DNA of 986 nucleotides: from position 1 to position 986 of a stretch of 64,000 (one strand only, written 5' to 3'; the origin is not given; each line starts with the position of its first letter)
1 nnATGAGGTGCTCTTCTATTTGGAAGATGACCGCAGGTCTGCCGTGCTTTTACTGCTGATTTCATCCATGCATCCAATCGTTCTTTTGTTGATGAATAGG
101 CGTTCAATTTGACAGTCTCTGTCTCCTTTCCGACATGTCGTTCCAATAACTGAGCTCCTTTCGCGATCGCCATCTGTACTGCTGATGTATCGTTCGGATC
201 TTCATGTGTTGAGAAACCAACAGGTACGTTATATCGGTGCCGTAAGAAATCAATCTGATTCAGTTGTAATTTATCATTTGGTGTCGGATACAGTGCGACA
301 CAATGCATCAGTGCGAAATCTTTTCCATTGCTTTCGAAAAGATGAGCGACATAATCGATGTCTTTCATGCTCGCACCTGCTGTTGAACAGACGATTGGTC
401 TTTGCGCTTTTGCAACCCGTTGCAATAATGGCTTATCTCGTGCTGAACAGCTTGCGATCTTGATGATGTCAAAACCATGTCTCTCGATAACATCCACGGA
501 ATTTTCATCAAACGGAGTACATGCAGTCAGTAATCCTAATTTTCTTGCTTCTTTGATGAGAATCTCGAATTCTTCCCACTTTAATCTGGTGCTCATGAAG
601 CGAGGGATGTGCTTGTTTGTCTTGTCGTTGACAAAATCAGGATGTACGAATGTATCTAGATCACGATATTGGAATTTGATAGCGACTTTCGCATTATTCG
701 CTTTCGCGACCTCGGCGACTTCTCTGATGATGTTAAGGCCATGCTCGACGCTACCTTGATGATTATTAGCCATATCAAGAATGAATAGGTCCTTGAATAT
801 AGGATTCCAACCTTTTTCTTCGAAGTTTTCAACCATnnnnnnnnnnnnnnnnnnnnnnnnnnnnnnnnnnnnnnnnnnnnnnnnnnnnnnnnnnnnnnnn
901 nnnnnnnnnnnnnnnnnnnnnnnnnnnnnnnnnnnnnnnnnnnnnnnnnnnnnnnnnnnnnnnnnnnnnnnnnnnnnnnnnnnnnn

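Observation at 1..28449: A roughly 28-kb, nearly unidirectional archaeal glycan-assembly island that ends in AglB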

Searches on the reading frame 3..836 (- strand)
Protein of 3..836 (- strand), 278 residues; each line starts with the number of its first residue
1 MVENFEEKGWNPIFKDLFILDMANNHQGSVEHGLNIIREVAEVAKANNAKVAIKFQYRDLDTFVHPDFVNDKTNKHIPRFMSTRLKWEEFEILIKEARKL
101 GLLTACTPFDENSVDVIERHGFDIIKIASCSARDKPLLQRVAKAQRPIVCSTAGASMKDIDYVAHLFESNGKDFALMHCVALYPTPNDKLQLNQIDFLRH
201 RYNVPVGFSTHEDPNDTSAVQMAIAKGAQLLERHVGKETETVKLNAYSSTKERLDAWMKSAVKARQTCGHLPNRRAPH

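Call 13: search_protein_families(library=pfam, proteins=[window:3-836:-], max_evalue=0.001)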
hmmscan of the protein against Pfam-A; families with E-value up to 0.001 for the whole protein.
window:3-836:- (278 aa): 1 family
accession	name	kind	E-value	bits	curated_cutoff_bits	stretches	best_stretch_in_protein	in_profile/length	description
PF03102.20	NeuB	-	4.5e-44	151.2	22.1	1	45-269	4-237/241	NeuB family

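Call 24: search_protein_families(library=ncbifam, proteins=[window:3-836:-], max_evalue=0.001)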
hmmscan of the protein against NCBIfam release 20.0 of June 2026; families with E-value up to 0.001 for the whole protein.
window:3-836:- (278 aa): 3 families
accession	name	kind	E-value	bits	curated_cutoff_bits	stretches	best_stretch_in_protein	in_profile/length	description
TIGR03586.1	PseI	equivalog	1e-36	126.8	340.25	1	18-270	4-259/327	pseudaminic acid synthase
TIGR03569.1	NeuB_NnaB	equivalog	5.6e-34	117.7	399.65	1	22-240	7-229/329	N-acetylneuraminate synthase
NF006421.0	PRK08673.1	subfamily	0.00099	18.4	335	0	88-150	145-206/338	3-deoxy-7-phosphoheptulonate synthase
